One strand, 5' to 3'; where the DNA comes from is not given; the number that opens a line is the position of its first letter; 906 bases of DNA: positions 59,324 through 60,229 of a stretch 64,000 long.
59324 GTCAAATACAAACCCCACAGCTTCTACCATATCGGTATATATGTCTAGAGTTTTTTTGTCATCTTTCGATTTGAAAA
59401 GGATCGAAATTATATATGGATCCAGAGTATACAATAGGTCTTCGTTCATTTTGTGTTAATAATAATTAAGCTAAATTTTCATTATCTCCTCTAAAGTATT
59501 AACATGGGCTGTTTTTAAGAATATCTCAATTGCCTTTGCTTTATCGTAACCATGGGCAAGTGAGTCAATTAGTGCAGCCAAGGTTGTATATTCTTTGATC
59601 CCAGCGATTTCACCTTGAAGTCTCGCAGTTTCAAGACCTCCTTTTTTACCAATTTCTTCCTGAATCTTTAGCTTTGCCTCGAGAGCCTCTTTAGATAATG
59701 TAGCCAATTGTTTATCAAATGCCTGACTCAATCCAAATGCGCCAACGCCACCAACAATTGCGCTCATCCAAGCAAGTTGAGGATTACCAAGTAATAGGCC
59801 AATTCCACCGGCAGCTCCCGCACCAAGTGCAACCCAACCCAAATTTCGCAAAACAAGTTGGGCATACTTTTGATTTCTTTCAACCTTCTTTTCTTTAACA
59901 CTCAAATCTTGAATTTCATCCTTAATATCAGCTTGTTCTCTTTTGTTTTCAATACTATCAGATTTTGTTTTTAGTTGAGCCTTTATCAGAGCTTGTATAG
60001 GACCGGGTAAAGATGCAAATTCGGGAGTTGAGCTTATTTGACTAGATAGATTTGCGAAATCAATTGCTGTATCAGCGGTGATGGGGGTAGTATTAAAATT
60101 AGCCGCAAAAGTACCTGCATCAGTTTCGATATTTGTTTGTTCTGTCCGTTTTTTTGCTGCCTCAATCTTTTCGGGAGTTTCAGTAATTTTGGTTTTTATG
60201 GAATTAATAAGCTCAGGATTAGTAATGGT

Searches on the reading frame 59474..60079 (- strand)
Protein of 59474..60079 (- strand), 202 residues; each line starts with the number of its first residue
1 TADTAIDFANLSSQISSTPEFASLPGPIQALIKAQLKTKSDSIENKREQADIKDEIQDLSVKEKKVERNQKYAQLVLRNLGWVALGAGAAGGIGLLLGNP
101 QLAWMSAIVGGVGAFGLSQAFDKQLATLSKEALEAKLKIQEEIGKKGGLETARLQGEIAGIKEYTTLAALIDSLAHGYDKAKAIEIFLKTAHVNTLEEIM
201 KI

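Call 48: search_protein_representatives(alignment_id=A8)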
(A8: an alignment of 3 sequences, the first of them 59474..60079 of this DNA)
Query: 3 sequences, 199 profile positions. Proteins with E-value up to 0.001 (for the whole library): 8; up to 1e-10: 4; up to 1e-30: 2. The best 8 are listed.
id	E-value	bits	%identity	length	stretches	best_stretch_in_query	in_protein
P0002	1.4e-105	367.7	-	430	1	1-199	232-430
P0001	2.6e-79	282.0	-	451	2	2-199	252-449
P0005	2.5e-24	102.5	-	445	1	5-197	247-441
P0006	1.3e-11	60.9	-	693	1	12-198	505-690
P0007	1.4e-07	47.9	-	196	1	12-198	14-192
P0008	6.1e-05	39.2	-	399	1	5-198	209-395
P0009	1.3e-04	38.2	-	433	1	11-198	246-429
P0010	2.2e-04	37.4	-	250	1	3-178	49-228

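Call 61: find_encoding_contigs(protein=P0009, flank=10000, max_places=3)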
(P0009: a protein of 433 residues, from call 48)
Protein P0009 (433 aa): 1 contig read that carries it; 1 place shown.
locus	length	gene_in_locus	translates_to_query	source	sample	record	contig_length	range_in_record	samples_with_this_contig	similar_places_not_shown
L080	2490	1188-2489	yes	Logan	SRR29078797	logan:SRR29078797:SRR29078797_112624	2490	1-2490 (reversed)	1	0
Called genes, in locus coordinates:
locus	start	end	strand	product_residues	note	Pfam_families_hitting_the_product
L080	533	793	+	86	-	-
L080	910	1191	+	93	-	-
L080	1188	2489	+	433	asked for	?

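Call 62: find_encoding_contigs(protein=P0010, flank=10000, max_places=3)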
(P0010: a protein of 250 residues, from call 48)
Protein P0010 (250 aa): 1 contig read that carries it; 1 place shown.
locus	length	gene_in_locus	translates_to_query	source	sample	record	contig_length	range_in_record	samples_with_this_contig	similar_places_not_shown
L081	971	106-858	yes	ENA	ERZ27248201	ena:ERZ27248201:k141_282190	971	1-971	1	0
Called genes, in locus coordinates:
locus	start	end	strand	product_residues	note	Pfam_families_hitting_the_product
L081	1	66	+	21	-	?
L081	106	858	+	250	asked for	-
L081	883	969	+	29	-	?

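Call 64: find_encoding_contigs(protein=P0008, flank=10000, max_places=3)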
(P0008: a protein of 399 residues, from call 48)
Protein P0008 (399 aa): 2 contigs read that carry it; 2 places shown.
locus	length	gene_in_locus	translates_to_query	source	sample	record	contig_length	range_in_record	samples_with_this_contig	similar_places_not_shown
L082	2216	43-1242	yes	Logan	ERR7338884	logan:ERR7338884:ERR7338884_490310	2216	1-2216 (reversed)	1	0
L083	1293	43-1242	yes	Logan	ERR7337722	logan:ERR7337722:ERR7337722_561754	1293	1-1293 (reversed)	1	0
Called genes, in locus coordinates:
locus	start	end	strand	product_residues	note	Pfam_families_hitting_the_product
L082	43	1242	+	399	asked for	-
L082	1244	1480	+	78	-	-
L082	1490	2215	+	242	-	?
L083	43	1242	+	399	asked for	-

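Call 65: find_encoding_contigs(protein=P0007, flank=10000, max_places=3)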
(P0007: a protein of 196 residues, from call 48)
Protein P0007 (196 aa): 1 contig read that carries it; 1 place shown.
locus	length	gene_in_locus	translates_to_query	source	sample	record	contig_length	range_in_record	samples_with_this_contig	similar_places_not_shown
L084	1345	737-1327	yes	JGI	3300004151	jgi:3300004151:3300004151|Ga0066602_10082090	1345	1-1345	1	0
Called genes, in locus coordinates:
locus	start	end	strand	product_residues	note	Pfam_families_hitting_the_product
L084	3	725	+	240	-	?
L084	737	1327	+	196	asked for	-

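Call 69: search_solved_structures(query=A11, max_evalue=1)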
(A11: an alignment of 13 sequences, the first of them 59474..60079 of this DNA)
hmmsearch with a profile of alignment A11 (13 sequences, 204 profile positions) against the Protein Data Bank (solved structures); distinct sequences matched with E-value up to 1: 13.
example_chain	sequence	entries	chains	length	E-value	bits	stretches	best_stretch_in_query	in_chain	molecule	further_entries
6dfp_A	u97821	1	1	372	0.0052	19.5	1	37-142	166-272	VCA0883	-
7p3r_A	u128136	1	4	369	0.0053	19.5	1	37-142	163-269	MakA tetramer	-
6ezv_X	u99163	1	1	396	0.006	19.3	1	37-142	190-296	Non-hemolytic enterotoxin lytic component L1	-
6x65_N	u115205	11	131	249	0.085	15.6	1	76-116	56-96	Outer membrane protein, OmpA family protein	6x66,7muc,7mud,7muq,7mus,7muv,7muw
22vl_b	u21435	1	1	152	0.14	14.8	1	105-162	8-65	ATP synthase subunit b, chloroplastic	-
7ojf_A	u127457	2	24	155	0.41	13.4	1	86-125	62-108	Outer membrane lipoprotein slyB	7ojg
9fs5_A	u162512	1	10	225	0.41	13.3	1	82-161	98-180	TraT complement resistance protein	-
5f5p_A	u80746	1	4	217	0.47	13.2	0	131-189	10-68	Protein Shroom2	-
9e2v_A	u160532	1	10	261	0.55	12.9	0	82-161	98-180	TraT complement resistance protein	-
5f4y_A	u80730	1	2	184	0.55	12.9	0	132-189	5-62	Protein Shroom2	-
2ezk_A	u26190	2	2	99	0.7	12.6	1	132-191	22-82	TRANSPOSASE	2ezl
6uur_A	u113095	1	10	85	0.85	12.3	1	100-125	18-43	Major prion protein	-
8v2q_A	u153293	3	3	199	0.95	12.1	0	127-202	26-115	Charged multivesicular body protein 1b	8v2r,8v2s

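Call 71: search_solved_structures(query=A11, max_evalue=0.01, show_alignments=3)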
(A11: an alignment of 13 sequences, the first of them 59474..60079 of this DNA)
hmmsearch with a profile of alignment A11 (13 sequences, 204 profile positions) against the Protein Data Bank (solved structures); distinct sequences matched with E-value up to 0.01: 3.
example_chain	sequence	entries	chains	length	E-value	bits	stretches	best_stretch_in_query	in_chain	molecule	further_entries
6dfp_A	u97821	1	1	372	0.0052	19.5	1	37-142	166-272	VCA0883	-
7p3r_A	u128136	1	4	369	0.0053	19.5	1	37-142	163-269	MakA tetramer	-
6ezv_X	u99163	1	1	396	0.006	19.3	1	37-142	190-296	Non-hemolytic enterotoxin lytic component L1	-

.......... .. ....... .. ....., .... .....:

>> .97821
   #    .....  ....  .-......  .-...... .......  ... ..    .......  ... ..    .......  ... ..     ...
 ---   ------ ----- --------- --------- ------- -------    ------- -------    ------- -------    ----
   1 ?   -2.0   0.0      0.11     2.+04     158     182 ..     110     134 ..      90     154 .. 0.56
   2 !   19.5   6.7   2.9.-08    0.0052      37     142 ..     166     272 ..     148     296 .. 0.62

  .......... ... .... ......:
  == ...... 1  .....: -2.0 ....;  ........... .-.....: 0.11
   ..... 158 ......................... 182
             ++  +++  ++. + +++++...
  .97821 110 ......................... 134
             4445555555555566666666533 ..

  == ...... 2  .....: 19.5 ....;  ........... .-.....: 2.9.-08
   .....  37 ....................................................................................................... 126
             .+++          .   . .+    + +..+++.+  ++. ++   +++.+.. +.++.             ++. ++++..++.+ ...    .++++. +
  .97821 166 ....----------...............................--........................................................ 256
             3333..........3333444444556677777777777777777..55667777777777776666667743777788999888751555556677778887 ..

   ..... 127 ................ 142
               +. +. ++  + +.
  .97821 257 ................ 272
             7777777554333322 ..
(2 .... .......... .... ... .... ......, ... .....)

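Call 83: predict_structure(alignment_id=A12)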
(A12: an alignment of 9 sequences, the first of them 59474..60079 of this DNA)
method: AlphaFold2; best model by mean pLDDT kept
length: 202 residues; sequences in the alignment: 9
mean_pLDDT: 68.2   pTM: 0.47
mean pLDDT of the five models: 68.2, 67.3, 63.5, 60.0, 51.0
residues with pLDDT >= 90: 0; 70-90: 120; 50-70: 44; < 50: 38
segments of 3 or more residues with pLDDT < 50: 1-4, 84-88, 90-92, 101-119
pLDDT, mean of each block of 10 residues (from residue 1): 56 73 75 79 79 76 66 57 49 48 45 43 62 73 77 80 83 86 83 73 65
secondary structure, 60 per line:
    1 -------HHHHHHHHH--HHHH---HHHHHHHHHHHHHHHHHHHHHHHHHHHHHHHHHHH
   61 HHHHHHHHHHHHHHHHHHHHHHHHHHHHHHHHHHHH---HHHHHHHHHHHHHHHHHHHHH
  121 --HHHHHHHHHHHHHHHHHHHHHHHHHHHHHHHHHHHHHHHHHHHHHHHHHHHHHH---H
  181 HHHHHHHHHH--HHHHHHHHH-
elements in order: H8-16 H19-22 H26-96 H100-120 H123-176 H180-190 H193-201

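Call 85: fold_search(model_id=the predicted structure, library=pdb)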
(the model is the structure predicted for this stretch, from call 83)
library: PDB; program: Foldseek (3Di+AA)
matches with E <= 10: 191; with E <= 0.001: 0
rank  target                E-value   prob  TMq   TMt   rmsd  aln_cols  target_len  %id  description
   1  5xg2                  4.0e-01  0.44  0.32  0.28  16.5       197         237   14  Crystal structure of a coiled-coil segment (residues 345-468 and 694-814) of Pyrococcus yayanosii Smc (released 2017-06-07)
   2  3g6b_A                4.5e-01  0.35  0.29  0.28  15.8       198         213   18  Crystal structure of a Soluble Chemoreceptor from Thermotoga maritima Asn217Ile mutant (released 2009-07-28)
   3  9a6c_A                4.7e-01  0.18  0.24  0.10  26.3       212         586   14  Integrative model of YYDD-YYDB by crosslinking MS and deep learning (released 2024-09-18)
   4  8i4v_B                5.3e-01  0.33  0.33  0.27  19.9       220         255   13  Cryo-EM structure of 5-subunit Smc5/6 arm region (released 2024-06-26)
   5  6grj_D                6.6e-01  0.38  0.35  0.25  13.6       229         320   15  Structure of the AhlB pore of the tripartite alpha-pore forming toxin, AHL, from Aeromonas hydrophila. (released 2019-07-03)
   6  3g67_B                8.7e-01  0.41  0.40  0.38  14.6       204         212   17  Crystal Structure of a Soluble Chemoreceptor from Thermotoga maritima (released 2009-07-28)
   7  6grj_I                9.2e-01  0.33  0.35  0.25  13.2       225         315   15  Structure of the AhlB pore of the tripartite alpha-pore forming toxin, AHL, from Aeromonas hydrophila. (released 2019-07-03)
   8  6h2f_F                9.2e-01  0.23  0.31  0.21  12.6       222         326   18  Structure of the pre-pore AhlB of the tripartite alpha-pore forming toxin, AHL, from Aeromonas hydrophila. (released 2019-07-10)
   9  8qbs                  1.0e+00  0.51  0.40  0.40  11.3       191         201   16  Cryo-EM structure of Vipp1-F197K/L200K helical filament with lattice 1 (Vipp1-F197K/L200K_L1) (released 2024-09-11)
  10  3g67_A                1.0e+00  0.25  0.32  0.30  15.6       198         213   19  Crystal Structure of a Soluble Chemoreceptor from Thermotoga maritima (released 2009-07-28)
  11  8qbr                  1.2e+00  0.57  0.45  0.43  15.7       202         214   17  Cryo-EM structure of Vipp1 helical filament with lattice 1 (Vipp1_L1) (released 2024-09-18)
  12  6grj_B                1.2e+00  0.20  0.30  0.21  14.1       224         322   16  Structure of the AhlB pore of the tripartite alpha-pore forming toxin, AHL, from Aeromonas hydrophila. (released 2019-07-03)
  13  4tko                  1.2e+00  0.18  0.28  0.20  15.5       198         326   16  Structure of the periplasmic adaptor protein EmrA (released 2014-07-09)
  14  6h2f_B                1.4e+00  0.20  0.31  0.21  14.0       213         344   17  Structure of the pre-pore AhlB of the tripartite alpha-pore forming toxin, AHL, from Aeromonas hydrophila. (released 2019-07-10)
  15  4tql_A                1.5e+00  0.23  0.35  0.32  10.4       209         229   17  Computationally designed three helix bundle (released 2014-10-15)
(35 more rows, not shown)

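Call 93: fold_search(model_id=the predicted structure, library=viral)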
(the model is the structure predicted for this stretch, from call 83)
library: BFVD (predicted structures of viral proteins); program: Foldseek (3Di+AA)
matches with E <= 10: 212; with E <= 0.001: 0
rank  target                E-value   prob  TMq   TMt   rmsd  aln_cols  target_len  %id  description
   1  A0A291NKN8            1.3e-01  0.63  0.31  0.07  15.6       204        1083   14  Tail fiber protein [Salmonella phage SP01]
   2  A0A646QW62            3.1e-01  0.41  0.29  0.27  17.3       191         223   15  Internal virion protein [Roseobacter phage CRP-4]
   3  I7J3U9                3.5e-01  0.54  0.36  0.12  23.2       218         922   11  Phage tail fibers [Yersinia phage phiR2-01]
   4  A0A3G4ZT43            5.2e-01  0.35  0.32  0.16  14.3       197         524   12  Uncharacterized protein [Terrestrivirus sp.]
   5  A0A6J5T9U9            5.5e-01  0.18  0.24  0.05  31.9       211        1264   13  Uncharacterized protein [uncultured Caudovirales phage]
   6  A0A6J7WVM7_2          6.4e-01  0.16  0.25  0.08  22.0       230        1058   20  Phage tail tape measure protein [uncultured Caudovirales phage]
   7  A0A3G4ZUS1            6.8e-01  0.18  0.25  0.08  16.2       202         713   14  Putative orfan [Edafosvirus sp.]
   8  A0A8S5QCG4            8.5e-01  0.18  0.28  0.13  23.3       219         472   13  STRUCTURAL MAINTENANCE OF CHROMOSOMES PROTEIN [Siphoviridae sp. ctqBH20]
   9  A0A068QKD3            8.5e-01  0.11  0.20  0.18  20.8       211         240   13  Uncharacterized protein [Armadillidium vulgare iridescent virus]
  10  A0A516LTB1            9.5e-01  0.44  0.39  0.33  10.5       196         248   19  (no name in the UniProt tables at hand)
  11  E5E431                1.0e+00  0.82  0.40  0.55   8.0       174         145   16  Uncharacterized protein [Acinetobacter phage Acj61]
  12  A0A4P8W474            1.1e+00  0.30  0.32  0.22  19.1       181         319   13  (no name in the UniProt tables at hand)
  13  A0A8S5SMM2            1.1e+00  0.23  0.29  0.31  12.7       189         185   14  Uncharacterized protein [Siphoviridae sp. ct7Qv4]
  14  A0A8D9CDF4            1.1e+00  0.20  0.30  0.16  16.6       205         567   14  Endonuclease subunit [uncultured marine phage]
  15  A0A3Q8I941            1.2e+00  0.06  0.16  0.06  24.9       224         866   15  (no name in the UniProt tables at hand)
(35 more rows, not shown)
